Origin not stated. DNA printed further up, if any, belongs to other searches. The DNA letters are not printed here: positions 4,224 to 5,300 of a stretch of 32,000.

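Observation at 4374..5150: GcvH-like/TusA-like fusion protein with both canonical carrier motifs altered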

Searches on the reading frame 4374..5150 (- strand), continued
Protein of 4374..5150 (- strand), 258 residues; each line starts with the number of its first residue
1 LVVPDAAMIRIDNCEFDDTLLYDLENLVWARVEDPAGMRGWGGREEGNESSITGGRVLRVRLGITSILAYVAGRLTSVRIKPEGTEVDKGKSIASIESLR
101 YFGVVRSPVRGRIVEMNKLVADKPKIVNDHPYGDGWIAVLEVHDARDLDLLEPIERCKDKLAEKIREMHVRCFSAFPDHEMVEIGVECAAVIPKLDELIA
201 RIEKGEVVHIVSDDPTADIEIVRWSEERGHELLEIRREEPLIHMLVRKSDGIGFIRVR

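Call 63: search_solved_structures(query=L004:13097-13939:-, max_evalue=1e-10, show_alignments=1)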
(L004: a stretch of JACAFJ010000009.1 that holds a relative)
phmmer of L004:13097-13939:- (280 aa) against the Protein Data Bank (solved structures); distinct sequences matched with E-value up to 1e-10: 28.
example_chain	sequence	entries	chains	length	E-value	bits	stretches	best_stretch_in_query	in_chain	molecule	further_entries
1uar_A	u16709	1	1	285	2.8e-117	394.3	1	1-280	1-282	Rhodanese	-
3hwi_A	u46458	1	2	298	2.3e-95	322.4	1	3-279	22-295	Thiosulfate sulfurtransferase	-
3aax_A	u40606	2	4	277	3.4e-95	321.8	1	5-279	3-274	Putative thiosulfate sulfurtransferase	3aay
8k55_A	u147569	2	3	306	6.1e-90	304.6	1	2-278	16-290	sulfur transferase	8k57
3hzu_A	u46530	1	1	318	9.1e-90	304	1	2-278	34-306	Thiosulfate sulfurtransferase sseA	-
3p3a_A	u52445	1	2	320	1e-86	294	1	2-278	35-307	Thiosulfate sulfurtransferase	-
1e0c_A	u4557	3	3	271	3.2e-38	134.8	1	14-279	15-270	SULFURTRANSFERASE | PUTATIVE THIOSULFATE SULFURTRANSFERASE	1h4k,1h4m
1urh_A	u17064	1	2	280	9.9e-36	126.6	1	10-279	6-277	3-MERCAPTOPYRUVATE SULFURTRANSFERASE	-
1dp2_A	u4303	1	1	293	8.8e-35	123.5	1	8-272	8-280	RHODANESE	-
8q5z_A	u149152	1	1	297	9.1e-35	123.5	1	8-272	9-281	Thiosulfate sulfurtransferase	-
1boh_A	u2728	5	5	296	9.1e-35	123.5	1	8-272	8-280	RHODANESE | CARBOXYMETHYLATED RHODANESE | SULFUR-SUBSTITUTED RHODANESE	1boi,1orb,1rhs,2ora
8agf_A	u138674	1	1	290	2.2e-34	122.2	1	8-271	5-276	Thiosulfate sulfurtransferase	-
1rhd_A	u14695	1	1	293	3.8e-34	121.4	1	8-272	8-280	RHODANESE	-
3olh_A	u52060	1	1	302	2.1e-25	92.7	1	26-270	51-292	3-mercaptopyruvate sulfurtransferase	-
3ipo_A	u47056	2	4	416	2.3e-25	92.6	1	25-273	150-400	Putative thiosulfate sulfurtransferase ynjE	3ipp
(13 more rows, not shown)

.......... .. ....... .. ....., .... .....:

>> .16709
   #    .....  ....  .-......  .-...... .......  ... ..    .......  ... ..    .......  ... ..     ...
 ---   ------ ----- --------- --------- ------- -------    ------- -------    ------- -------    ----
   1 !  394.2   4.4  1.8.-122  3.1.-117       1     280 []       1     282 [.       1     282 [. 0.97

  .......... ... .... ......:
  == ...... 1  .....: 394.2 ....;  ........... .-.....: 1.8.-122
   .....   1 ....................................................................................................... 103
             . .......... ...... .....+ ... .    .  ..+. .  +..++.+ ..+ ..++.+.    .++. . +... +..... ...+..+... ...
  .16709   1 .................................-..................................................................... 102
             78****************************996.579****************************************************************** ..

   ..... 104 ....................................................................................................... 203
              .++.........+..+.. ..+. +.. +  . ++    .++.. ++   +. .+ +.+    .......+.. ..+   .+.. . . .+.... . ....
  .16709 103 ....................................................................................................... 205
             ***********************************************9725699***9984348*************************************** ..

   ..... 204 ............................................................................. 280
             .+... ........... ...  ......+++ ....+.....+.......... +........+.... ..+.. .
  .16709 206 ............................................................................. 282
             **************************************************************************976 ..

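Call 64: search_protein_families(library=ncbifam, proteins=[L004:13097-13939:-, L081:6714-7568:-], max_evalue=0.001)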
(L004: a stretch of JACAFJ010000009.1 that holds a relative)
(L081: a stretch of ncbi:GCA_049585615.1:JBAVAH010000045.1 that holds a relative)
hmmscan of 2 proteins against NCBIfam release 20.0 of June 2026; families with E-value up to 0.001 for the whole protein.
L004:13097-13939:- (280 aa): 8 families
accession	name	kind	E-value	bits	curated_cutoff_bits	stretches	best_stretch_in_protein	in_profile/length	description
NF008557.0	PRK11493.1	equivalog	8.9e-40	136.5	250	1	7-279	4-278/281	3-mercaptopyruvate sulfurtransferase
NF040901.1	SeO3_TeO2_ExtH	equivalog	3e-20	72.6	200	1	65-275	115-351/430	selenite/tellurite reduction operon rhodanese-like protein ExtH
NF041203.1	rhodanese_LYCAU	equivalog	1.8e-09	37.3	115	0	225-279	70-124/126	rhodanese-related (seleno)protein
NF006444.0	PRK08762.1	equivalog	4.3e-08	32.2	449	1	219-279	57-115/387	molybdopterin-synthase adenylyltransferase MoeB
NF045521.1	rhoda_near_glyco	subfamily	5.9e-08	32.6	145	1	223-273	62-111/144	rhodanese homology domain-containing protein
NF045694.1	seleno_TsoB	exception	8.6e-06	24.1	805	0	191-279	74-157/572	rhodanese/DsbD fusion-like selenoprotein TsoB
TIGR03865.1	PQQ_CXXCW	subfamily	0.00013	21.8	128.05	0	71-129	107-165/167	PQQ-dependent catabolism-associated CXXCW motif protein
NF005646.0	PRK07411.1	equivalog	0.00092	18.4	633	0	139-268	278-380/390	molybdopterin-synthase adenylyltransferase MoeB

L081:6714-7568:- (284 aa): 4 families
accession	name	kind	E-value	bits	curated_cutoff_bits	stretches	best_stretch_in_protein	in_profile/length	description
NF008557.0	PRK11493.1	equivalog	6.8e-38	130.4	250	1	8-283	4-278/281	3-mercaptopyruvate sulfurtransferase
NF040901.1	SeO3_TeO2_ExtH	equivalog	3.1e-22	79.2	200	2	213-277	282-349/430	selenite/tellurite reduction operon rhodanese-like protein ExtH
TIGR01244.1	TIGR01244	subfamily_domain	0.00023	21.2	85.85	1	230-259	81-110/135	TIGR01244 family sulfur transferase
NF006444.0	PRK08762.1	equivalog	0.00057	18.6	449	0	219-275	53-108/387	molybdopterin-synthase adenylyltransferase MoeB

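Call 68: search_dna_similar(query=P0197, collection=plasmids, mode=protein, max_evalue=1e-8, max_rows=25)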
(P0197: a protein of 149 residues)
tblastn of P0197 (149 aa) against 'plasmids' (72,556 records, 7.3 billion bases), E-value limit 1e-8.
Records with a match: 47; places in all: 50; records where one place covers at least 80% of the query: 5.
Best place of each record, by identity: 60-80% 3; <60% 44.
By first word of the organism name: Salinivibrio 4; Priestia 4; Acidithiobacillus 3; Klebsiella 3; Escherichia 3; Acinetobacter 3; Listeria 2; Neisseria 2; Phyllobacterium 2; Photobacterium 2; and 17 more.
By predicted mobility (MOB-suite, as given by PLSDB): non-mobilizable 35; mobilizable 11; conjugative 1.
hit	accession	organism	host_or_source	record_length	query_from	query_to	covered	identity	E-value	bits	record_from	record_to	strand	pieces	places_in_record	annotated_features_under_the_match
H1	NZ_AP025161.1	Acidithiobacillus ferrooxidans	-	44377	1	148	99%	66.9%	5e-64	218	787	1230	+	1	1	glycine cleavage system protein H | hemerythrin domain-containing protein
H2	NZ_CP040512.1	Acidithiobacillus ferrooxidans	-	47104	1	148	99%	66.9%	5e-64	218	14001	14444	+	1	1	glycine cleavage system protein H | hemerythrin domain-containing protein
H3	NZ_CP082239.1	Acidithiobacillus ferrooxidans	cell culture,soil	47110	1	148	99%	66.9%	5e-64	218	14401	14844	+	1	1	glycine cleavage system protein H | hemerythrin domain-containing protein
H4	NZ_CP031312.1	Halobellus limi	Cell culture,Taibei marine solar ...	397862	2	119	79%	37.0%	7e-11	66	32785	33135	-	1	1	gcvH: glycine cleavage system protein GcvH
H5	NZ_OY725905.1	Bacteroides finegoldii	-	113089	9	143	91%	32.1%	9e-10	62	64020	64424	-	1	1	gcvH: glycine cleavage system protein GcvH | purE: 5-(carboxyamino)imidazole ribonucleotide mutase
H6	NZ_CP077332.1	Lelliottia amnigena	-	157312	7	117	72%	38.3%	6e-9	83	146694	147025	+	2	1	none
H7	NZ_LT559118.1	Nonomuraea gerenzanensis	-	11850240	1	125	84%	32.6%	6e-11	66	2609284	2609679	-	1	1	none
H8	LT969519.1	Pseudomonas aeruginosa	-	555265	13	123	74%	36.0%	2e-11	67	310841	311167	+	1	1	gcvH_1: Glycine cleavage system H protein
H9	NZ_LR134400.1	Listeria monocytogenes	Homo sapiens,Vein blood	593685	9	117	73%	35.8%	2e-12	70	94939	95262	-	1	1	gcvH: glycine cleavage system protein GcvH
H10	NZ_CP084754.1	Roseateles sp. XES5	Xenopus laevis,bacterial culture,swab ...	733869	8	118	74%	35.1%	7e-9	60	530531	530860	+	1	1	gcvH: glycine cleavage system protein GcvH | gcvT: glycine cleavage system aminomethyltransferase GcvT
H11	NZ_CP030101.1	Listeria monocytogenes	Environment,water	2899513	9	117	73%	34.9%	1e-11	68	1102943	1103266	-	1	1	none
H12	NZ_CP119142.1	Neisseria gonorrhoeae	Homo sapiens,whole organism,synovial ...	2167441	9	117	73%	33.9%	3e-11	67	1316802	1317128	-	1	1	none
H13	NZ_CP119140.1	Neisseria gonorrhoeae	Homo sapiens,whole organism,blood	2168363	9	117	73%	33.9%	4e-11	66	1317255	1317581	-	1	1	none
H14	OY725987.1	Phocaeicola massiliensis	-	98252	9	124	78%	31.5%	1e-8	60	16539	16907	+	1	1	record has no annotation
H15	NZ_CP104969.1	Phyllobacterium zundukense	Vicia costata,cell culture,root nodule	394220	14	111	66%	36.7%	2e-9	62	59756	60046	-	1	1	gcvH: glycine cleavage system protein GcvH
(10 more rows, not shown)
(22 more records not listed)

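Call 73: find_related_loci(query=A4, collection=metagenome_contigs, flank=6000)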
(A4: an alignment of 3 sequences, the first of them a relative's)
Query A4 (238 aa) in metagenome_contigs; peptide patterns used: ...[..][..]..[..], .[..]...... (x = any residue, [..] = any of these).
600 stretches matched a pattern (row limit reached: there are more); 464 encode a relative of the query (tblastn E <= 1e-3); the best 80 are kept; 80 distinct loci.
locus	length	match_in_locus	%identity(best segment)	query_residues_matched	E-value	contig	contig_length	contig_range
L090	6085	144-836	61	1-232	2e-88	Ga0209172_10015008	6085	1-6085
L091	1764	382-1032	51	1-219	2e-77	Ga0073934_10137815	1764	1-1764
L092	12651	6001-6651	42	2-219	6e-52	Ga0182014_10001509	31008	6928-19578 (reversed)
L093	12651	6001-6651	39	1-219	3e-52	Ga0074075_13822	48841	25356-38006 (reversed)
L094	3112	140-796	43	1-219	6e-52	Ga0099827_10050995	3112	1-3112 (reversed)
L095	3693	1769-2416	39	1-220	3e-51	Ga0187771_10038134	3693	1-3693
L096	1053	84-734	41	2-219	1e-52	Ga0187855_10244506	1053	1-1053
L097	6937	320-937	41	6-219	5e-48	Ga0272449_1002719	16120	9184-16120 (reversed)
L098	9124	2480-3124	37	1-219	6e-44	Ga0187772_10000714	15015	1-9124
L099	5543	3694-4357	58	1-219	3e-65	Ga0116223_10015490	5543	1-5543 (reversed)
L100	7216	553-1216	58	1-219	2e-65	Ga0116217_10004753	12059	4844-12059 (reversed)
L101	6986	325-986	41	1-220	3e-36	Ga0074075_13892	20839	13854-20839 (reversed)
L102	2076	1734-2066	50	1-111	1e-31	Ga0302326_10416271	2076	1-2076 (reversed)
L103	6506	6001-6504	32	1-170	1e-30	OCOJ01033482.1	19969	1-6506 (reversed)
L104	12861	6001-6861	35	6-184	2e-27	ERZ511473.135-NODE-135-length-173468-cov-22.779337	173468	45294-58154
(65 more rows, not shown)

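Call 76: search_protein_families(library=pfam, proteins=[L093:6655-7236:-, L097:940-1353:-, L090:1120-1716:-, L100:1320-2117:-, L094:930-1889:+, L092:6701-7477:+, L093:5658-5927:-, L093:7223-10225:-, L097:1450-1821:+, L090:1825-3819:-], max_evalue=0.001)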
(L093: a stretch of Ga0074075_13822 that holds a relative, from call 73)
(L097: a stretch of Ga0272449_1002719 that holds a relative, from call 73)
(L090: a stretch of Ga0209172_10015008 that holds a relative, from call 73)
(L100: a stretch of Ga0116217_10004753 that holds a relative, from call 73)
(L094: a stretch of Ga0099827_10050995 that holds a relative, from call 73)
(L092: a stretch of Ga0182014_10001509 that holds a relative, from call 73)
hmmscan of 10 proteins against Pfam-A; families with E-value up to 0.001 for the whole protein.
L093:6655-7236:- (193 aa): 9 families
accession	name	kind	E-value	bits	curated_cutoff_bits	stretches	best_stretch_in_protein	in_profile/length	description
PF00561.26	Abhydrolase_1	-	1.3e-25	91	25.8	2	25-119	1-102/245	alpha/beta hydrolase fold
PF12697.13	Abhydrolase_6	-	1.1e-15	59.4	26.3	1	27-115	1-89/217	Alpha/beta hydrolase family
PF12146.15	Hydrolase_4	-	2.1e-10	40.8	27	1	82-119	76-109/239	Serine aminopeptidase, S33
PF02230.22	Abhydrolase_2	-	4e-07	30.5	23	1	68-171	87-199/217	Phospholipase/Carboxylesterase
PF12695.13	Abhydrolase_5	-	1.9e-05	24.9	27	1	65-160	35-128/164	Alpha/beta hydrolase family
PF03096.20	Ndr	-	0.00011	21.5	23.3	1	68-119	82-132/283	Ndr family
PF00756.26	Esterase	-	0.00018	21.8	22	0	88-111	117-140/251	Putative esterase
PF01738.24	DLH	-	0.00028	21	21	1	87-171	98-186/217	Dienelactone hydrolase family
PF12740.14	PETase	-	0.0004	20.3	28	1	86-160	125-197/263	PET hydrolase-like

L097:940-1353:- (137 aa): 2 families
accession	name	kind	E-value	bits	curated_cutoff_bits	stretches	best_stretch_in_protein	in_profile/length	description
PF07366.18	SnoaL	-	2.2e-38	131.3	28.4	1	10-131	4-125/126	SnoaL-like polyketide cyclase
PF12680.13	SnoaL_2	-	1.3e-21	77.6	27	1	10-118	1-101/102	SnoaL-like domain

L090:1120-1716:- (198 aa): 6 families
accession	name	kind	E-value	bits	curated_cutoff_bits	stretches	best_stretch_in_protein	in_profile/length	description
PF24034.1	DUF7343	-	2.7e-11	43.6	27.6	1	134-191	3-60/62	Domain of unknown function (DUF7343)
PF12802.13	MarR_2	-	1.7e-08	34.9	27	1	146-185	18-56/61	MarR family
PF01047.28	MarR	-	9.9e-07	29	24.6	1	149-184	17-52/59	MarR family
PF13545.12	HTH_Crp_2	-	8e-06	26.2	27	1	150-183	23-57/70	Crp-like helix-turn-helix domain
PF13412.12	HTH_24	-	0.00056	19.9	21.9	1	137-179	6-47/48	Winged helix-turn-helix DNA-binding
PF01978.25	TrmB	-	0.00057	20.1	25.6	1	135-185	9-58/68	Sugar-specific transcriptional regulator TrmB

L100:1320-2117:- (265 aa): 1 family
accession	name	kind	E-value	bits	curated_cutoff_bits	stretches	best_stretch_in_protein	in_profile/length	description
PF01048.26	PNP_UDP_1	-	9.5e-23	81.2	25.1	1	79-248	40-220/233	Phosphorylase superfamily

L094:930-1889:+ (319 aa): 0 families

L092:6701-7477:+ (258 aa): 0 families

L093:5658-5927:- (89 aa): 1 family
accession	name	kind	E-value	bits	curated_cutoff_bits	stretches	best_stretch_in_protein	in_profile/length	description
PF02597.26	ThiS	-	1.4e-15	58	22.5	1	5-89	1-76/76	ThiS family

L093:7223-10225:- (1000 aa): 8 families
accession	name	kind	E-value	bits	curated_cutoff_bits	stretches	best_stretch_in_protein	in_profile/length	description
PF02786.22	CPSase_L_D2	-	3.1e-105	350.8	19.8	2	117-321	2-210/211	Carbamoyl-phosphate synthase L chain, ATP binding domain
PF25596.1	CPSase_L_D1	-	4.9e-82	272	27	2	538-648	2-117/118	Carbamoyl phosphate synthase preATP-grasp domain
PF02787.25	CPSase_L_D3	-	1.7e-23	82.8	26.6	1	410-485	2-79/80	Carbamoyl-phosphate synthetase large chain, oligomerisation domain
PF02222.28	ATP-grasp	-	5.2e-18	65.8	27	2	659-816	2-162/179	ATP-grasp domain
PF07478.18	Dala_Dala_lig_C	-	8.5e-17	61.8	24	2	659-815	1-174/204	D-ala D-ala ligase C-terminus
PF02655.19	ATP-grasp_3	-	1.3e-14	55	23.2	1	655-816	6-156/160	ATP-grasp domain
PF15632.11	ATPgrasp_Ter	-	6.2e-14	52.3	29.1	1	720-852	4-118/131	ATP-grasp in the biosynthetic pathway with Ter operon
PF13535.11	ATP-grasp_4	-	1.9e-08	34.5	27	1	710-815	44-150/160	ATP-grasp domain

L097:1450-1821:+ (123 aa): 0 families

L090:1825-3819:- (664 aa): 3 families
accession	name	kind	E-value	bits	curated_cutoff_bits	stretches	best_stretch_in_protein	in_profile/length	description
PF00122.25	E1-E2_ATPase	-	5.5e-51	173.1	28.1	1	151-329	1-178/181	E1-E2 ATPase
PF00702.32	Hydrolase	-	2.6e-31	110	26.4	1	348-562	1-191/191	haloacid dehalogenase-like hydrolase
PF08282.18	Hydrolase_3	-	0.00024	21.4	20.9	0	537-581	198-242/255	haloacid dehalogenase-like hydrolase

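Call 85: predict_structure(alignment_id=A5)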
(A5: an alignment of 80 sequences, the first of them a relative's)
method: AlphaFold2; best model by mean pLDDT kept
length: 219 residues; sequences in the alignment: 80
mean_pLDDT: 95.0   pTM: 0.86
mean pLDDT of the five models: 95.0, 94.9, 93.1, 92.8, 91.4
residues with pLDDT >= 90: 197; 70-90: 22; 50-70: 0; < 50: 0
segments of 3 or more residues with pLDDT < 50: none
pLDDT, mean of each block of 10 residues (from residue 1): 94 97 91 97 97 98 96 97 98 96 98 93 97 94 93 87 95 96 93 95 92 95
secondary structure, 60 per line:
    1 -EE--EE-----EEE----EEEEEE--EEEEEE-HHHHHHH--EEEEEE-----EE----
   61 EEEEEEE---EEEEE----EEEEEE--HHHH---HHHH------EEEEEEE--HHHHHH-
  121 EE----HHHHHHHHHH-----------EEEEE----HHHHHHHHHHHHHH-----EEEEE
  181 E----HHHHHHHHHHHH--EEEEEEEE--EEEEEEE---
elements in order: E13-15 E20-25 E28-33 H35-41 E44-49 E61-67 E71-75 E80-85 H88-91 H95-98 E105-111 H114-119 H127-136 E148-152 H157-170 E176-181 H186-197 E200-207 E210-216
